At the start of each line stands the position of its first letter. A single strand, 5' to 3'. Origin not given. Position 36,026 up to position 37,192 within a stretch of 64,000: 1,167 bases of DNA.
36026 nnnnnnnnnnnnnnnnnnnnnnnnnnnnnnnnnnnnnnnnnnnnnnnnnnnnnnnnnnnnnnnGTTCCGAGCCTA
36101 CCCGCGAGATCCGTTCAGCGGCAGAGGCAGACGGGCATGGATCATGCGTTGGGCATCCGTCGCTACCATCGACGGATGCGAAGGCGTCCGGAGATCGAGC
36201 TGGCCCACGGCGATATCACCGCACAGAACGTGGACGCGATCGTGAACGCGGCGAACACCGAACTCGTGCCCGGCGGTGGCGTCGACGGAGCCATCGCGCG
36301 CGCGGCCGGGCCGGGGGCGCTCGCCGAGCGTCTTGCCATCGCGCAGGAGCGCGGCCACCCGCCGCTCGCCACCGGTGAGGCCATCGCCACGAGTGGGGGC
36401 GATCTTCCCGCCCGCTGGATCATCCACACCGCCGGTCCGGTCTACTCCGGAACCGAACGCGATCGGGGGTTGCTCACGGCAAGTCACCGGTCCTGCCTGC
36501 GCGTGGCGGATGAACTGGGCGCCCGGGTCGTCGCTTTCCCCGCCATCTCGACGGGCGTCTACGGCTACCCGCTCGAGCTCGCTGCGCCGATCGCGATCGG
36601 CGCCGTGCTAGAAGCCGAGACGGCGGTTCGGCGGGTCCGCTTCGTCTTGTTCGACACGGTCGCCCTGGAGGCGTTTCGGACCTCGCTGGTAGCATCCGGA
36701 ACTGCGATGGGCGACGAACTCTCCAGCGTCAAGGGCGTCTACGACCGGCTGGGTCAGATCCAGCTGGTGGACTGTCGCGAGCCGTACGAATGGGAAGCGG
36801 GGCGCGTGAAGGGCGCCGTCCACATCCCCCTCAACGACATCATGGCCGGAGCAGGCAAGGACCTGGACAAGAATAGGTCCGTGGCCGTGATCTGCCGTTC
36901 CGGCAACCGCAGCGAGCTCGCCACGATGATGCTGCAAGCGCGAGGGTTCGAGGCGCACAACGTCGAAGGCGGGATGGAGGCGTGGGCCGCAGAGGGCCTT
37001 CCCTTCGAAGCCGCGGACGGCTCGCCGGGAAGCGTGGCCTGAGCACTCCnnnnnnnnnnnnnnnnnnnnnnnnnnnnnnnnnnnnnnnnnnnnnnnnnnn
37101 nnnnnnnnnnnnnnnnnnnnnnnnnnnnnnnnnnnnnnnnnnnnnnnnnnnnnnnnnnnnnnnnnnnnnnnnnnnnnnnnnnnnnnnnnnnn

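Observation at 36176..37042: Macro domain fused to a catalytic rhodanese domain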

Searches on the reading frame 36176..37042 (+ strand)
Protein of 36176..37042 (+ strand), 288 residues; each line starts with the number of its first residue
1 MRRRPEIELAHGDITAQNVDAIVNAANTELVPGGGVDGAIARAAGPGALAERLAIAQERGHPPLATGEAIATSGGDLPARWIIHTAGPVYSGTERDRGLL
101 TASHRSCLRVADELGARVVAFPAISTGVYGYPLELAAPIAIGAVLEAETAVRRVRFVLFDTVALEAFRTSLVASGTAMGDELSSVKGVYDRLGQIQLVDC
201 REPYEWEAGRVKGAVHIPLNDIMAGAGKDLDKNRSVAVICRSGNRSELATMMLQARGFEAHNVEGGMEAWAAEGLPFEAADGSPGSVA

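Call 4: search_protein_families(library=pfam, proteins=[window:36176-37039:+], max_evalue=0.01)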
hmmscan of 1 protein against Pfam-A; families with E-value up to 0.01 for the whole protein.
window:36176-37039:+ (288 aa): 2 families
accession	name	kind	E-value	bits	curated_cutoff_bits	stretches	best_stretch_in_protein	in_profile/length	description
PF01661.27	Macro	-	7.7e-36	123.1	22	1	23-140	1-118/118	Macro domain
PF00581.25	Rhodanese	-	7.1e-19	68.6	22.2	1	189-273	6-102/102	Rhodanese-like domain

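Call 5: search_protein_families(library=ncbifam, proteins=[window:36176-37039:+], max_evalue=0.01)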
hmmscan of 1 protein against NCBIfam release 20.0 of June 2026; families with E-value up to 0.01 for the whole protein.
window:36176-37039:+ (288 aa): 26 families (the best 25 are shown)
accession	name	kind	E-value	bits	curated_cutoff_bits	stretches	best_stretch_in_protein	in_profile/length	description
NF001664.0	PRK00431.1-6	equivalog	1.6e-58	196.9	200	1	6-171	3-169/173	O-acetyl-ADP-ribose deacetylase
NF001663.0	PRK00431.1-4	equivalog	1.8e-42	145.3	285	1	6-171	8-175/180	ADP-ribose-binding protein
NF001660.0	PRK00431.1-1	equivalog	2.6e-42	144.4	271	1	6-170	4-170/177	O-acetyl-ADP-ribose deacetylase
NF001661.0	PRK00431.1-2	equivalog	2.9e-37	128.3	291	1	7-177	3-177/179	O-acetyl-ADP-ribose deacetylase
NF001667.0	PRK00431.2-3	equivalog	1.3e-32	112.9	252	1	6-168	9-167/182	ADP-ribose-binding protein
NF001668.0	PRK00431.2-4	equivalog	2.1e-31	108.9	278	1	6-169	50-210/220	ADP-ribose-binding protein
NF003163.0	PRK04143.1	equivalog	1.4e-29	103.4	272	1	6-160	84-246/265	protein-ADP-ribose hydrolase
NF009880.0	PRK13341.1-1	equivalog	2.8e-29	101.9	891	1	6-144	428-565/599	AAA family ATPase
NF001665.0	PRK00431.2-1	equivalog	1.3e-26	93.2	315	1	6-168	9-168/177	ADP-ribose-binding protein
NF001662.0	PRK00431.1-3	equivalog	5.3e-23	81.8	215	1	6-165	4-175/185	[protein ADP-ribosylglutamate] hydrolase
NF001666.0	PRK00431.2-2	equivalog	1.5e-17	64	246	1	6-168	2-159/164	ADP-ribose-binding protein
NF006444.0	PRK08762.1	equivalog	4.5e-15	55.2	449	1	193-279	28-116/387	molybdopterin-synthase adenylyltransferase MoeB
NF005646.0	PRK07411.1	equivalog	1.7e-13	50.5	633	1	194-273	299-382/390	molybdopterin-synthase adenylyltransferase MoeB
NF005902.0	PRK07878.1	equivalog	1.9e-13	50.1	647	1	184-272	293-383/392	adenylyltransferase/sulfurtransferase MoeZ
NF001195.0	PRK00162.1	equivalog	1.6e-10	41.3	102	1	193-276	19-102/108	thiosulfate sulfurtransferase GlpE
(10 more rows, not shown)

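Call 6: find_homologous_proteins(query=window:36176-37039:+, max_evalue=0.00001)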
Query window:36176-37039:+ (288 aa): 8000 proteins with E <= 0.00001 among 8000 candidates; the best 120 are listed.
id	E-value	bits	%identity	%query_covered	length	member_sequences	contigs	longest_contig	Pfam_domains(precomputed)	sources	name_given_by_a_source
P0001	4.4e-162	556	90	99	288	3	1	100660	PF00581.26,PF01661.28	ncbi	-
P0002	1.3e-142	492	82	97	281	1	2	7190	PF00581.26,PF01661.28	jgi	-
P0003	7.1e-141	487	80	100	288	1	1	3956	PF00581.26,PF01661.28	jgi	jgi:O-acetyl-ADP-ribose deacetylase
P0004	1.2e-122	427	71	99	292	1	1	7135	PF00581.26,PF01661.28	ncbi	ncbi:MAG TPA: macro domain-containing protein [Actinomycetota bacterium]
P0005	1.4e-85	305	56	99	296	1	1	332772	PF00581.26,PF01661.28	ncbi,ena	-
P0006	4.6e-78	281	66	72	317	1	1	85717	PF00581.26,PF01661.28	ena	-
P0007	1.4e-69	253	61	73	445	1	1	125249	PF00581.26,PF01661.28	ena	-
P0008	2.4e-68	249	72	60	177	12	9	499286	PF01661.28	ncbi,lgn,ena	-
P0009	8.5e-68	247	73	58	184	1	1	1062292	PF01661.28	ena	-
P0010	1.4e-66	243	74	58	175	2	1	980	PF01661.28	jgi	jgi:O-acetyl-ADP-ribose deacetylase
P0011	2.0e-66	242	72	60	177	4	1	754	PF01661.28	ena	-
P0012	3.1e-66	242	71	61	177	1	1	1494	PF01661.28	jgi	jgi:O-acetyl-ADP-ribose deacetylase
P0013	3.6e-66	242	73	58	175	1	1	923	PF01661.28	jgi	jgi:O-acetyl-ADP-ribose deacetylase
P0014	4.3e-66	241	75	56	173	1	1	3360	PF01661.28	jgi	jgi:O-acetyl-ADP-ribose deacetylase (regulator of RNase III)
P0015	4.9e-66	241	74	57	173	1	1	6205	PF01661.28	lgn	-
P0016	7.2e-66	241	74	56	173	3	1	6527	PF01661.28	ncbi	ncbi:MAG TPA: O-acetyl-ADP-ribose deacetylase [Actinomycetota bacterium]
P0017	9.9e-66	240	72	57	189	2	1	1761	PF01661.28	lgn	-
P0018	2.4e-65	239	72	58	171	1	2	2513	PF01661.28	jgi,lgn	jgi:O-acetyl-ADP-ribose deacetylase (regulator of RNase III)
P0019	3.5e-65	238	70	58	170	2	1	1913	PF01661.28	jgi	jgi:O-acetyl-ADP-ribose deacetylase (regulator of RNase III)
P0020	5.9e-65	238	70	58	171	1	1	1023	PF01661.28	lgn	-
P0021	6.5e-65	237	69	59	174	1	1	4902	PF01661.28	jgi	jgi:O-acetyl-ADP-ribose deacetylase (regulator of RNase III)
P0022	7.8e-65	237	73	58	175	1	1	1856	PF01661.28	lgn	-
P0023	1.1e-64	237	70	57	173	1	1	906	PF01661.28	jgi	jgi:O-acetyl-ADP-ribose deacetylase (regulator of RNase III)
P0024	2.6e-64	236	72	57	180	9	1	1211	PF01661.28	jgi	jgi:O-acetyl-ADP-ribose deacetylase (regulator of RNase III)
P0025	2.9e-64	235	70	59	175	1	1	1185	PF01661.28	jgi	-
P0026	3.2e-64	235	71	58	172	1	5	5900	PF01661.28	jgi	jgi:O-acetyl-ADP-ribose deacetylase (regulator of RNase III)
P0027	3.3e-64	235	73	56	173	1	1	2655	PF01661.28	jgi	jgi:O-acetyl-ADP-ribose deacetylase (regulator of RNase III)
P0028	3.7e-64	235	69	59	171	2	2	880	PF01661.28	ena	-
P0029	4.1e-64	235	69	58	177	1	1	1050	PF01661.28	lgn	-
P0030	4.5e-64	235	73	56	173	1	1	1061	PF01661.28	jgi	jgi:O-acetyl-ADP-ribose deacetylase (regulator of RNase III)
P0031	6.2e-64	234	73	56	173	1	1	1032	PF01661.28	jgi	jgi:O-acetyl-ADP-ribose deacetylase (regulator of RNase III)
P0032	7.1e-64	234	72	57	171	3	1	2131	PF01661.28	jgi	jgi:O-acetyl-ADP-ribose deacetylase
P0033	7.3e-64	234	72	57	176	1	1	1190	PF01661.28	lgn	-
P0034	7.3e-64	234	70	58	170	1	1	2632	PF01661.28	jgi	jgi:O-acetyl-ADP-ribose deacetylase (regulator of RNase III)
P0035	1.0e-63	234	70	59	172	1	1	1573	PF01661.28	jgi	jgi:O-acetyl-ADP-ribose deacetylase (regulator of RNase III)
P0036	1.1e-63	233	69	59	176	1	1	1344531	PF01661.28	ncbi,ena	-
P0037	1.3e-63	233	70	59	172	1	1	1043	PF01661.28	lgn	-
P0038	1.5e-63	233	70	58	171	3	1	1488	PF01661.28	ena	-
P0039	1.8e-63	233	69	56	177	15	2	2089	PF01661.28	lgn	-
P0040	1.9e-63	233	66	58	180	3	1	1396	PF01661.28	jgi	jgi:O-acetyl-ADP-ribose deacetylase (regulator of RNase III)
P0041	2.1e-63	233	72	57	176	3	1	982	PF01661.28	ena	-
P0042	2.1e-63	233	71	57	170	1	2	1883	PF01661.28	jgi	jgi:O-acetyl-ADP-ribose deacetylase (regulator of RNase III)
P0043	2.3e-63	232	69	58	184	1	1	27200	PF01661.28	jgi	jgi:O-acetyl-ADP-ribose deacetylase (regulator of RNase III)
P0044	2.3e-63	232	70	53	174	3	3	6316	PF01661.28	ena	-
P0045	2.9e-63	232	72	56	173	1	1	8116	PF01661.28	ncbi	ncbi:MAG TPA: O-acetyl-ADP-ribose deacetylase [Actinomycetota bacterium]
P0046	2.9e-63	232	73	56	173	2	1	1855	PF01661.28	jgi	jgi:O-acetyl-ADP-ribose deacetylase (regulator of RNase III)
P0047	3.0e-63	232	72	56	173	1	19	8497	PF01661.28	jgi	jgi:O-acetyl-ADP-ribose deacetylase (regulator of RNase III)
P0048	3.2e-63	232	71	58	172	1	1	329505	PF01661.28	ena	-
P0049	3.4e-63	232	73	56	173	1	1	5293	PF01661.28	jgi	jgi:O-acetyl-ADP-ribose deacetylase (regulator of RNase III)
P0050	3.5e-63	232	70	57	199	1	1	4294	PF01661.28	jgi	jgi:O-acetyl-ADP-ribose deacetylase (regulator of RNase III)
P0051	4.3e-63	232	70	57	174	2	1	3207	PF01661.28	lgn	-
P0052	4.9e-63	231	68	59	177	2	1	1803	PF01661.28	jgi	-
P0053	5.3e-63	231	66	60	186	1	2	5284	PF01661.28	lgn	-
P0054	6.5e-63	231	68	59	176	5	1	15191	PF01661.28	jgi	jgi:O-acetyl-ADP-ribose deacetylase (regulator of RNase III)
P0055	6.6e-63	231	65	61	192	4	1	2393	PF01661.28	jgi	jgi:O-acetyl-ADP-ribose deacetylase (regulator of RNase III)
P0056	6.7e-63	231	70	58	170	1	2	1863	PF01661.28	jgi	jgi:O-acetyl-ADP-ribose deacetylase (regulator of RNase III)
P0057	7.0e-63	231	71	58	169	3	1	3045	PF01661.28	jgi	jgi:O-acetyl-ADP-ribose deacetylase (regulator of RNase III)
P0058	8.7e-63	231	69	58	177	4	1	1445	PF01661.28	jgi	-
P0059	8.9e-63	230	67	59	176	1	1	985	PF01661.28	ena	-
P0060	1.0e-62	230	72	58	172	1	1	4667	PF01661.28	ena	-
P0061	1.1e-62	230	69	58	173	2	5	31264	PF01661.28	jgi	-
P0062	1.3e-62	230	74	54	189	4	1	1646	PF01661.28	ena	-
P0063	1.4e-62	230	68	58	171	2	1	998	PF01661.28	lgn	-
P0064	1.7e-62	230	71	56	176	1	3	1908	PF01661.28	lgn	-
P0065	2.1e-62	229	70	58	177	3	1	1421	PF01661.28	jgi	-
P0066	2.2e-62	229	65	58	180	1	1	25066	PF01661.28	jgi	jgi:O-acetyl-ADP-ribose deacetylase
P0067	2.3e-62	229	68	59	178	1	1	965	PF01661.28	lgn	-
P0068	2.5e-62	229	69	58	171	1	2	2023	PF01661.28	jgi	jgi:O-acetyl-ADP-ribose deacetylase (regulator of RNase III)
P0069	2.5e-62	229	70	58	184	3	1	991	PF01661.28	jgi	jgi:O-acetyl-ADP-ribose deacetylase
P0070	2.6e-62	229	67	59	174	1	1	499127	PF01661.28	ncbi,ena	-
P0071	2.6e-62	229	65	59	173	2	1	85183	PF01661.28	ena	-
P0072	2.8e-62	229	71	56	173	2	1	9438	PF01661.28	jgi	jgi:O-acetyl-ADP-ribose deacetylase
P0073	2.8e-62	229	70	58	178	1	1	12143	PF01661.28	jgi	jgi:O-acetyl-ADP-ribose deacetylase (regulator of RNase III)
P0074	3.0e-62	229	70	57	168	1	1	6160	PF01661.28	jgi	jgi:O-acetyl-ADP-ribose deacetylase (regulator of RNase III)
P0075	3.1e-62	229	71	56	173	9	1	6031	PF01661.28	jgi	-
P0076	3.3e-62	229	70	57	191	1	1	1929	PF01661.28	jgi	jgi:O-acetyl-ADP-ribose deacetylase (regulator of RNase III)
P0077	3.6e-62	228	69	58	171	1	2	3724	PF01661.28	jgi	jgi:O-acetyl-ADP-ribose deacetylase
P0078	4.1e-62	228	68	54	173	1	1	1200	PF01661.28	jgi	jgi:O-acetyl-ADP-ribose deacetylase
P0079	4.2e-62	228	66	59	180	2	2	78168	PF01661.28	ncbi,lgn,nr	ncbi:MAG: O-acetyl-ADP-ribose deacetylase [Actinomycetota bacterium]|nr:O-acetyl-ADP-ribose deacetyl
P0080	4.2e-62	228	65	60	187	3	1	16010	PF01661.28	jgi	jgi:O-acetyl-ADP-ribose deacetylase (regulator of RNase III)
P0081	4.8e-62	228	67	58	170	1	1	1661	PF01661.28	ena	-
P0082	5.2e-62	228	71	56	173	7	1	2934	PF01661.28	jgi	jgi:O-acetyl-ADP-ribose deacetylase (regulator of RNase III)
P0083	5.2e-62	228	74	54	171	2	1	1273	PF01661.28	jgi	jgi:O-acetyl-ADP-ribose deacetylase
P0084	5.4e-62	228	68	60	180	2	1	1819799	PF01661.28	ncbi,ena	-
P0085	5.7e-62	228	71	56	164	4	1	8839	PF01661.28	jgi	jgi:O-acetyl-ADP-ribose deacetylase (regulator of RNase III)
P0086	5.8e-62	228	67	59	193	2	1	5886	PF01661.28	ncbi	ncbi:MAG: O-acetyl-ADP-ribose deacetylase [Actinomycetota bacterium]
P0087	5.9e-62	228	67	59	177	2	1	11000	PF01661.28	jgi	jgi:O-acetyl-ADP-ribose deacetylase (regulator of RNase III)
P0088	5.9e-62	228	70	57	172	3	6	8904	PF01661.28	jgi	jgi:O-acetyl-ADP-ribose deacetylase (regulator of RNase III)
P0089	7.4e-62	227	66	59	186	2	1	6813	PF01661.28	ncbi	ncbi:MAG: O-acetyl-ADP-ribose deacetylase [Planctomycetaceae bacterium]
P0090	7.8e-62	227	69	59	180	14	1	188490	PF01661.28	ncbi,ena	-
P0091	8.6e-62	227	66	58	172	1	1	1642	PF01661.28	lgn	-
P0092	9.6e-62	227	67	58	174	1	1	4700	PF01661.28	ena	-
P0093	1.0e-61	227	67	59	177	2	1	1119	PF01661.28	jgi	-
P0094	1.0e-61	227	68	58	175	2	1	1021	PF01661.28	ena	-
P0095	1.0e-61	227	68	59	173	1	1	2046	PF01661.28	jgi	-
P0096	1.1e-61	227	70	58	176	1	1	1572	PF01661.28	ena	-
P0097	1.2e-61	227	70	58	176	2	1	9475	PF01661.28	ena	-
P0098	1.2e-61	227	66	59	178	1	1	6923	PF01661.28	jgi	jgi:O-acetyl-ADP-ribose deacetylase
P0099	1.2e-61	227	67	57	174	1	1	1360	PF01661.28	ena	-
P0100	1.3e-61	227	67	56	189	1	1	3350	PF01661.28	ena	-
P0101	1.4e-61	227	68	58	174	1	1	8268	PF01661.28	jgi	jgi:O-acetyl-ADP-ribose deacetylase (regulator of RNase III)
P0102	1.4e-61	227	68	59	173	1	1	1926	PF01661.28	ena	-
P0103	1.4e-61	227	67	59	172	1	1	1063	PF01661.28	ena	-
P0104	1.5e-61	227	66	58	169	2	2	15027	PF01661.28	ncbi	ncbi:MAG: O-acetyl-ADP-ribose deacetylase [Actinomycetota bacterium]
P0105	1.8e-61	226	68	58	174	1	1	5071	PF01661.28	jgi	jgi:O-acetyl-ADP-ribose deacetylase (regulator of RNase III)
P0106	1.9e-61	226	68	59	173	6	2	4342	PF01661.28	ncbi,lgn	-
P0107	2.2e-61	226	68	58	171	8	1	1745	PF01661.28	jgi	-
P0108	2.2e-61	226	66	58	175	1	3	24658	PF01661.28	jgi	jgi:O-acetyl-ADP-ribose deacetylase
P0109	2.4e-61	226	67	59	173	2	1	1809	PF01661.28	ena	-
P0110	2.5e-61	226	69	54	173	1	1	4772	PF01661.28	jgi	jgi:O-acetyl-ADP-ribose deacetylase (regulator of RNase III)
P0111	2.5e-61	226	67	59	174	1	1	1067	PF01661.28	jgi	jgi:O-acetyl-ADP-ribose deacetylase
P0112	2.6e-61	226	66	60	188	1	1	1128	PF01661.28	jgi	jgi:O-acetyl-ADP-ribose deacetylase (regulator of RNase III)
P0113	2.7e-61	226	69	58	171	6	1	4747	PF01661.28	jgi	jgi:O-acetyl-ADP-ribose deacetylase (regulator of RNase III)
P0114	2.7e-61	226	66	58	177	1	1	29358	PF01661.28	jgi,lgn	jgi:O-acetyl-ADP-ribose deacetylase (regulator of RNase III)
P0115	2.8e-61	226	68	57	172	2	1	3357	PF01661.28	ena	-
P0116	3.1e-61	225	68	58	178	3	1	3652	PF01661.28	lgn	-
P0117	3.2e-61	225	68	58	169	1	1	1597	PF01661.28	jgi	jgi:O-acetyl-ADP-ribose deacetylase (regulator of RNase III)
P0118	3.3e-61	225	69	54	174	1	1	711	PF01661.28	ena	-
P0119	3.5e-61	225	68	58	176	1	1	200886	PF01661.28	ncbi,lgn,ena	-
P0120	3.5e-61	225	70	56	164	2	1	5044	PF01661.28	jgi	-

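Call 8: find_encoding_contigs(protein=P0001, flank=6000, max_places=3)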
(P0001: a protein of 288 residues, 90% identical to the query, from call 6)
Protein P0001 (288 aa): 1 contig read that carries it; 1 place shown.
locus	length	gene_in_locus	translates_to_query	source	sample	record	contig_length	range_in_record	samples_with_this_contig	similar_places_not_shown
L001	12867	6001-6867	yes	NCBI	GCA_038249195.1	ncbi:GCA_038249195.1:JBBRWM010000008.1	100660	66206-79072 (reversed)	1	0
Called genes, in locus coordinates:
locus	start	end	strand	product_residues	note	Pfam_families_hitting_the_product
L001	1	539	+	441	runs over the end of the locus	PF01547:SBP_bac_1, PF13416:SBP_bac_8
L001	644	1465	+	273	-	PF00528:BPD_transp_1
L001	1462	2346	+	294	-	PF00528:BPD_transp_1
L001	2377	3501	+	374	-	PF00005:ABC_tran, PF17850:CysA_C_terminal (weak), PF17912:OB_MalK (faint), PF08402:TOBE_2 (faint)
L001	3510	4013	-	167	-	PF13302:Acetyltransf_3, PF00583:Acetyltransf_1, PF13508:Acetyltransf_7, PF24553:Rv0428c_C (weak), PF08445:FR47 (weak)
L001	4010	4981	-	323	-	PF00294:PfkB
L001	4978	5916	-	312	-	PF00294:PfkB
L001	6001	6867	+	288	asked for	PF01661:Macro, PF00581:Rhodanese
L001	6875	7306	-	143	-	-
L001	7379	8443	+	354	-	PF26549:Tricorn_N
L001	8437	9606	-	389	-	PF00155:Aminotran_1_2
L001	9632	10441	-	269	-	PF03301:Trp_dioxygenase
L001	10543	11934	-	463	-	PF09992:NAGPA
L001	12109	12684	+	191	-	PF06271:RDD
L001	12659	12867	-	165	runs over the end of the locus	-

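Call 9: find_encoding_contigs(protein=P0005, flank=6000, max_places=3)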
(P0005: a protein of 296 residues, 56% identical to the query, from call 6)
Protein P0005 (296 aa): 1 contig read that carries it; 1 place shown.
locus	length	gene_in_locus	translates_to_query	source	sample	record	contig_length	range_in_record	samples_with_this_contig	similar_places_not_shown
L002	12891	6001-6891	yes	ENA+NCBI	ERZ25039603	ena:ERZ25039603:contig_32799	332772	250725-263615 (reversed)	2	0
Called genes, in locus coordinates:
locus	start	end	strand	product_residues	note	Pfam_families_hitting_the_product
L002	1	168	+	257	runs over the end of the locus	PF00294:PfkB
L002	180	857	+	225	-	PF00596:Aldolase_II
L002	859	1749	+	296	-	PF01182:Glucosamine_iso (faint)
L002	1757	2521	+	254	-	PF00005:ABC_tran, PF13304:AAA_21 (weak)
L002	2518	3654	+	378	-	PF12679:ABC2_membrane_2, PF12698:ABC2_membrane_3, PF01061:ABC2_membrane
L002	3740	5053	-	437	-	PF08013:GatZ_KbaZ-like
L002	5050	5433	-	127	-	PF00294:PfkB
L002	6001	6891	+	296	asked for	PF01661:Macro, PF00581:Rhodanese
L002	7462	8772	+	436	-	PF02913:FAD-oxidase_C, PF01565:FAD_binding_4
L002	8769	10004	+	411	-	PF13187:Fer4_9 (faint), PF00037:Fer4 (faint), PF12797:Fer4_2 (faint), PF13183:Fer4_8, PF13237:Fer4_10 (weak), PF12838:Fer4_7, PF13484:Fer4_16, PF13534:Fer4_17, +1 more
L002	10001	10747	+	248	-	PF02754:CCG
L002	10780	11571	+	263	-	PF00753:Lactamase_B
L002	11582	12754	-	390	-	PF05762:VWA_CoxE, PF13519:VWA_2 (weak)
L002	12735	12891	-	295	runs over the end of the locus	PF13401:AAA_22 (weak), PF00004:AAA, PF07726:AAA_3 (faint), PF07728:AAA_5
